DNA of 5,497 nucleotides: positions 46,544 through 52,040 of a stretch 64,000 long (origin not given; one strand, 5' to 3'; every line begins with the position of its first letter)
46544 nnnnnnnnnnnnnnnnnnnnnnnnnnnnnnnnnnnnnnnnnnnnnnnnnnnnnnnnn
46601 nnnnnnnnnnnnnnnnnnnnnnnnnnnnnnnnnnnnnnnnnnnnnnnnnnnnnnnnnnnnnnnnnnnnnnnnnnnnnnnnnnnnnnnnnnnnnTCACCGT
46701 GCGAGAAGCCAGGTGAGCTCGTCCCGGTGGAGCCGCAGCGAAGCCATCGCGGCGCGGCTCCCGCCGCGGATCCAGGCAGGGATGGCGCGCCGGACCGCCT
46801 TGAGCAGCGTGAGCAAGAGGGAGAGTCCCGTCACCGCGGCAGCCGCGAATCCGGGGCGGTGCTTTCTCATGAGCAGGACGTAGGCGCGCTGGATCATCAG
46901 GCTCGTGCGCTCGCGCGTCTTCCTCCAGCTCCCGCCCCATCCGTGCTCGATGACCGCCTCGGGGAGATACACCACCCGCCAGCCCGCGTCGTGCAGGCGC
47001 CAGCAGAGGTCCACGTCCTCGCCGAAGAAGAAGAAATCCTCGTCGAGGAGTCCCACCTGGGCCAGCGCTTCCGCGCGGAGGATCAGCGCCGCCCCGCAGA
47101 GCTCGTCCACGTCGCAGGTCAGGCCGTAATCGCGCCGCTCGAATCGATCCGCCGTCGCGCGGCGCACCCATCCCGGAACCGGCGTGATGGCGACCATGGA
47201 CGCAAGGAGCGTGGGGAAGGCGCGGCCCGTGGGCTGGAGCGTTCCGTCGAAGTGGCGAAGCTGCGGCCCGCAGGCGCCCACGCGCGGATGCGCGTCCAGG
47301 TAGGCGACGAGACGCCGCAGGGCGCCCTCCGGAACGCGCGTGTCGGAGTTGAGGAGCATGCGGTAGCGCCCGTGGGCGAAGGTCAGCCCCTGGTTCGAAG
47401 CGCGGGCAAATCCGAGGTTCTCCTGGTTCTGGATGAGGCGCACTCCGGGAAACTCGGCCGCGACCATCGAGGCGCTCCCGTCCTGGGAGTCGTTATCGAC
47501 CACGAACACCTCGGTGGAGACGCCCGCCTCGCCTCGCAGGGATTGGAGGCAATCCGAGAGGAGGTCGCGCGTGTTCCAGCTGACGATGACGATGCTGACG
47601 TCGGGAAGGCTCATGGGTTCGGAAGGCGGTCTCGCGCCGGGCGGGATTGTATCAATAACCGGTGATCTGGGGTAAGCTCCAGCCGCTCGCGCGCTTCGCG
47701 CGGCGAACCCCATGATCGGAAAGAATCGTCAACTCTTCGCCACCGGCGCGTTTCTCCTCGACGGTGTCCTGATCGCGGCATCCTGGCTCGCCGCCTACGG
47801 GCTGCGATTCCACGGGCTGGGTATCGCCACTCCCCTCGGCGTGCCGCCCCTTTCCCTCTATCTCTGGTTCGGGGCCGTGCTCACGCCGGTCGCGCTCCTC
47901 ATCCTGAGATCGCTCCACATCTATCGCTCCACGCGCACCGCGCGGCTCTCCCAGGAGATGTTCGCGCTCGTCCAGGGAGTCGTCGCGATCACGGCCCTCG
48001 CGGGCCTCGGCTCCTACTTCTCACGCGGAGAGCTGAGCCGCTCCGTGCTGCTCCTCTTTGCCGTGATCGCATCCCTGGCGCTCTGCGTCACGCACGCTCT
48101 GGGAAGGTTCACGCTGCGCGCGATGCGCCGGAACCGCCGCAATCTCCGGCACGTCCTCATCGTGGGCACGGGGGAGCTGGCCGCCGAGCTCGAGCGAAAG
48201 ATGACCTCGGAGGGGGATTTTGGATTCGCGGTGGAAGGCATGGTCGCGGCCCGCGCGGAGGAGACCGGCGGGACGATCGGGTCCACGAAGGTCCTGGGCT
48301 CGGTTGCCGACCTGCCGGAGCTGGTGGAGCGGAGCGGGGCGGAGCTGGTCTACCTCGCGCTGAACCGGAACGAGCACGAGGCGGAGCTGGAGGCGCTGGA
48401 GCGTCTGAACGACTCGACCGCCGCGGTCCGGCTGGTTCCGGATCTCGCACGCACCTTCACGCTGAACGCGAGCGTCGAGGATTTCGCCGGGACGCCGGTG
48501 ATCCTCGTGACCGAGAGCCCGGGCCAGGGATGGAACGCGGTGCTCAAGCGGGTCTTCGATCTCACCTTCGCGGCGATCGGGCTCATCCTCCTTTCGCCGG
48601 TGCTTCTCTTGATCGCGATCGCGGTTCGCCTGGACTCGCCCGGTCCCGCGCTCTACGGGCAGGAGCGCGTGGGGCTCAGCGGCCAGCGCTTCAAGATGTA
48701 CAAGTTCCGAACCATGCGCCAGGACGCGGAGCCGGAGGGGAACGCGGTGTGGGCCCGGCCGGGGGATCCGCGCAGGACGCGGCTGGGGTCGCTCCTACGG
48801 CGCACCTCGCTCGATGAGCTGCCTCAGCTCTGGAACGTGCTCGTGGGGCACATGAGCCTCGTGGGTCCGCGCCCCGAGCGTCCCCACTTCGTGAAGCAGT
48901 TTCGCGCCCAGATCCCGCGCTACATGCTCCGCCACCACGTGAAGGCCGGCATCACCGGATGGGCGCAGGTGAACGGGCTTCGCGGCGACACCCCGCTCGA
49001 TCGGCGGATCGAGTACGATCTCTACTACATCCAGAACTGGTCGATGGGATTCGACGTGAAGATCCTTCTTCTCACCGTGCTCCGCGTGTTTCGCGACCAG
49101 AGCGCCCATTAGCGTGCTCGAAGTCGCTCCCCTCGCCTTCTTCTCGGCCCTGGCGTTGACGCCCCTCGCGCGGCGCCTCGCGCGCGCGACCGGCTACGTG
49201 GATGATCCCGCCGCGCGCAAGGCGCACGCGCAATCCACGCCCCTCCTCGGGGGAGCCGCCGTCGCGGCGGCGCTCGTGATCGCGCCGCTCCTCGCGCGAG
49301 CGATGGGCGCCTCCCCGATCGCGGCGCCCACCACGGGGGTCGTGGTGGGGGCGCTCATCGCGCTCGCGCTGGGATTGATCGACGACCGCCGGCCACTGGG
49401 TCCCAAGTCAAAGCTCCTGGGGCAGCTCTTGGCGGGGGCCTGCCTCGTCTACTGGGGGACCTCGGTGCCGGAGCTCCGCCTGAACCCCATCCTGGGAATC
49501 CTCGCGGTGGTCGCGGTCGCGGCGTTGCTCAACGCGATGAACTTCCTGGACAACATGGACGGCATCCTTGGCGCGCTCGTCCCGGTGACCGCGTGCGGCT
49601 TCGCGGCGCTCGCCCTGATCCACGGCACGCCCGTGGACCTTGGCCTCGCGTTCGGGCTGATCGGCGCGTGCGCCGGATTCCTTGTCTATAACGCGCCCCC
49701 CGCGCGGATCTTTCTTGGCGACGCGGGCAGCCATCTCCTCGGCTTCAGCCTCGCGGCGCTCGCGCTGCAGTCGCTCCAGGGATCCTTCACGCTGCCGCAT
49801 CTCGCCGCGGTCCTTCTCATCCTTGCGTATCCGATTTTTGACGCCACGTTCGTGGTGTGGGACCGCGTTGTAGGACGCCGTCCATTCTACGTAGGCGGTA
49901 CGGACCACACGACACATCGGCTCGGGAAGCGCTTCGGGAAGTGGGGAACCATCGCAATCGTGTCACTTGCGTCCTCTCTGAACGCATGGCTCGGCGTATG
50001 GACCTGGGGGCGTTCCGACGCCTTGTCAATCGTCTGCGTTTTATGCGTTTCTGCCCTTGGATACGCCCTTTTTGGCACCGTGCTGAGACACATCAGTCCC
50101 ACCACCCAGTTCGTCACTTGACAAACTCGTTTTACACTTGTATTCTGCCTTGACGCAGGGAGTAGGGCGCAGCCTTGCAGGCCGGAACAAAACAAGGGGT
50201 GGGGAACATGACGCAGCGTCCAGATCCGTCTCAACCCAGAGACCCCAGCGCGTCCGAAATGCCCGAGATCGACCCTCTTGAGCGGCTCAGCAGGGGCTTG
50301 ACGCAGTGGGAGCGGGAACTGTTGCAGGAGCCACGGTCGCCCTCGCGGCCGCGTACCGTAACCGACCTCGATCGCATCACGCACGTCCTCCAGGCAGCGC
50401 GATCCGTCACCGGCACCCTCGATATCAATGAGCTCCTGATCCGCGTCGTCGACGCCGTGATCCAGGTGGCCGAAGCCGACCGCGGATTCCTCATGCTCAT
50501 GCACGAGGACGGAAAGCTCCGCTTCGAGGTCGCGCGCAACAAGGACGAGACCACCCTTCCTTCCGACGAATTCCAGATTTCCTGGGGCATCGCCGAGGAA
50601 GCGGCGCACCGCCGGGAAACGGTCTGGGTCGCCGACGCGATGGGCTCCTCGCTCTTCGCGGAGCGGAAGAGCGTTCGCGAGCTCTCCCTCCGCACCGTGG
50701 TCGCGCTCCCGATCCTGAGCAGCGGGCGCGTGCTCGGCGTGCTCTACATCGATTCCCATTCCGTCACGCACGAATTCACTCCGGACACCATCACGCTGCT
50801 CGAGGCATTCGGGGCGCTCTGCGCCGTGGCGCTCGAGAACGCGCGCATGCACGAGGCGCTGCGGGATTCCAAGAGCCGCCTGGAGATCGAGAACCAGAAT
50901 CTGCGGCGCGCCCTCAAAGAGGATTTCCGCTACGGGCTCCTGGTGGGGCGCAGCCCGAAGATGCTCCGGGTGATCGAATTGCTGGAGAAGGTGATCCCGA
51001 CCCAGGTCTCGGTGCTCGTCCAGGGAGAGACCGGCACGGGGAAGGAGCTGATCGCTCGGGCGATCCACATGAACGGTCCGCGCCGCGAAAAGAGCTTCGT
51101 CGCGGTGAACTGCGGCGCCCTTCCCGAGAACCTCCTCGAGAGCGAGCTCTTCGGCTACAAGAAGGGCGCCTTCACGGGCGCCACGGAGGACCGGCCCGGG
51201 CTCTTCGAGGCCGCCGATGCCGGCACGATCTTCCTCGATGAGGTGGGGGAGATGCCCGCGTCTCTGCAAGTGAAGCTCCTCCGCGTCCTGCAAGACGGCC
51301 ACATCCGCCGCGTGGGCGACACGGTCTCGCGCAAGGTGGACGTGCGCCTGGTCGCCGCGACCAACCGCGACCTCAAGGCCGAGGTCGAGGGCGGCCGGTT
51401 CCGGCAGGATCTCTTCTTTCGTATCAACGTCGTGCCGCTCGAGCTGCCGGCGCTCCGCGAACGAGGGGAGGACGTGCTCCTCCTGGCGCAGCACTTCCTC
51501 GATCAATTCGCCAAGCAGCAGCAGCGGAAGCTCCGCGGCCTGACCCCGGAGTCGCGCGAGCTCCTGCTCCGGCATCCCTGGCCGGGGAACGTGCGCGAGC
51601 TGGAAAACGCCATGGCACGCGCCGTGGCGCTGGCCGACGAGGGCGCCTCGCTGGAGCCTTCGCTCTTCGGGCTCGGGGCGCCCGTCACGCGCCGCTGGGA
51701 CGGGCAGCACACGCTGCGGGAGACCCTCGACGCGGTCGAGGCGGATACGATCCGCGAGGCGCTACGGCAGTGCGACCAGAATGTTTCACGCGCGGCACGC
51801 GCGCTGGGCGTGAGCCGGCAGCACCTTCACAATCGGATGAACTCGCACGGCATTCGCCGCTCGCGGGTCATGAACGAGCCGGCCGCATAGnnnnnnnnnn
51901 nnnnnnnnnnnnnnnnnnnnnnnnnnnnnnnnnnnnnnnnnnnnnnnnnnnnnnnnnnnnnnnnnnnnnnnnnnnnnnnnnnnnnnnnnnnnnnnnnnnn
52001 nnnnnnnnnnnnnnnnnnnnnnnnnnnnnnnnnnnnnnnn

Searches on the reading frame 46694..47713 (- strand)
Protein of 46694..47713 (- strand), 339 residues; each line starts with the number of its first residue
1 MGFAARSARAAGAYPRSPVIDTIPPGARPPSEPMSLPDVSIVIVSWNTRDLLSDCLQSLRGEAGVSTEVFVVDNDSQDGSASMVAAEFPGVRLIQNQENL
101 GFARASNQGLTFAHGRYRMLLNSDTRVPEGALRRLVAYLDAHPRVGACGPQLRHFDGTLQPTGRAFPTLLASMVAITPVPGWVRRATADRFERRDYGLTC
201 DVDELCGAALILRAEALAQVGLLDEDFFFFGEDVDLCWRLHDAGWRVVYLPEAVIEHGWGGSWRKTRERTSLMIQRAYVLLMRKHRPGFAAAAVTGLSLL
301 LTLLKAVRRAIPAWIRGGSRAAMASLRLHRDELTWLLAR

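Call 44: search_protein_families(library=pfam, proteins=[window:46694-47713:-], max_evalue=0.001)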
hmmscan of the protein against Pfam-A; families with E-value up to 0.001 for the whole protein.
window:46694-47713:- (339 aa): 4 families
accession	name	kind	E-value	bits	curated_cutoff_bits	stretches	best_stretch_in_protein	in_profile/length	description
PF00535.33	Glycos_transf_2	-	8.7e-24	84.8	23.3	1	40-165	1-129/168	Glycosyl transferase family 2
PF13641.12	Glyco_tranf_2_3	-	2.7e-18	67.3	27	1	37-265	1-219/230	Glycosyltransferase like family 2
PF13632.12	Glyco_trans_2_3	-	6.3e-11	42.9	27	1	119-304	3-177/198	Glycosyl transferase family group 2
PF13704.12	Glyco_tranf_2_4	-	2.1e-05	25.3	27.5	0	50-111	5-63/98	Glycosyl transferase family 2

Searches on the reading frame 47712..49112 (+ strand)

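Call 44: search_protein_families(library=pfam, proteins=[window:47712-49112:+], max_evalue=0.001)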
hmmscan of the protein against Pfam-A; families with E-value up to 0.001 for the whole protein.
window:47712-49112:+ (466 aa): 2 families
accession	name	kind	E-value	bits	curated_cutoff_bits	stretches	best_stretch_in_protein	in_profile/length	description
PF02397.22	Bac_transf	-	7.5e-71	237.8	27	1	279-460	1-178/179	Bacterial sugar transferase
PF13727.12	CoA_binding_3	-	3e-27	96.2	25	1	68-243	3-175/175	CoA-binding domain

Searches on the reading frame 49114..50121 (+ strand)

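Call 44: search_protein_families(library=pfam, proteins=[window:49114-50121:+], max_evalue=0.001)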
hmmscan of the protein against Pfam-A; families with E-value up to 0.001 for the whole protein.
window:49114-50121:+ (335 aa): 1 family
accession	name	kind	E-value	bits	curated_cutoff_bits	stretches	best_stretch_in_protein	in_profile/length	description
PF00953.26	Glycos_transf_4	-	1.1e-30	107.2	27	1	75-219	3-158/160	Glycosyl transferase family 4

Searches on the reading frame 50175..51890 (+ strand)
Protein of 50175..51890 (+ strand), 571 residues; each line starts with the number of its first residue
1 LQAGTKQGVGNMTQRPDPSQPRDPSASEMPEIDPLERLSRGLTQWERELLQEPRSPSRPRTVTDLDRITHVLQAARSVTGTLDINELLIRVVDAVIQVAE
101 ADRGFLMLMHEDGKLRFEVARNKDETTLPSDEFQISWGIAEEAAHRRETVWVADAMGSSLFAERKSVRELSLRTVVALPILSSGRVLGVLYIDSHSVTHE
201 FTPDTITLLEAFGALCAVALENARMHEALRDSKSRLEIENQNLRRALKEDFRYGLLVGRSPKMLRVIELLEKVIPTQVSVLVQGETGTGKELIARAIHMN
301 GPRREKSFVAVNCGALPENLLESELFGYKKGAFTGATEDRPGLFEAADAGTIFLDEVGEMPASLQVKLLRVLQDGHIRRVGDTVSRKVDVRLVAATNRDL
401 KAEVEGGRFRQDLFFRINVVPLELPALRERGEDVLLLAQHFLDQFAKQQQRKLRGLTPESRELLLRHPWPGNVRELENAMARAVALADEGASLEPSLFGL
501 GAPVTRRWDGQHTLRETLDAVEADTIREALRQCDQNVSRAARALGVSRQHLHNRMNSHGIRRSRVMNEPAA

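Call 44: search_protein_families(library=pfam, proteins=[window:50175-51890:+], max_evalue=0.001)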
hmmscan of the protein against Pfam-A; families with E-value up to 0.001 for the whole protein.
window:50175-51890:+ (571 aa): 10 families
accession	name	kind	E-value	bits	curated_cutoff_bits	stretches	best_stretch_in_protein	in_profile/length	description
PF00158.32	Sigma54_activat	-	3.2e-72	242.1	20.2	1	256-422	1-167/168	Sigma-54 interaction domain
PF25601.1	AAA_lid_14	-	3.4e-22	78.5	27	1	428-490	1-63/87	AAA+ ATPase lid domain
PF14532.12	Sigma54_activ_2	-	4.9e-19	69.4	25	1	257-427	1-138/138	Sigma-54 interaction domain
PF01590.32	GAF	-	7.6e-17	62.5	22.4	1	83-220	1-133/133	GAF domain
PF13185.12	GAF_2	-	1.7e-16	61.1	28.6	1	82-221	2-136/136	GAF domain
PF13492.12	GAF_3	-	4.4e-11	43.8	27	1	85-222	3-129/129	GAF domain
PF02954.25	HTH_8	-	2.5e-08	33.9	22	1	518-556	2-40/42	Bacterial regulatory protein, Fis family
PF07728.20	AAA_5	-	5.8e-06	26.8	22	1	280-398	2-123/139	AAA domain (dynein-related subfamily)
PF01078.27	Mg_chelatase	-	4.9e-05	23.3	20.3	0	335-397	93-157/207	Magnesium chelatase, subunit ChlI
PF07724.20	AAA_2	-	0.00025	21.5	27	1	278-389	4-113/166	AAA domain (Cdc48 subfamily)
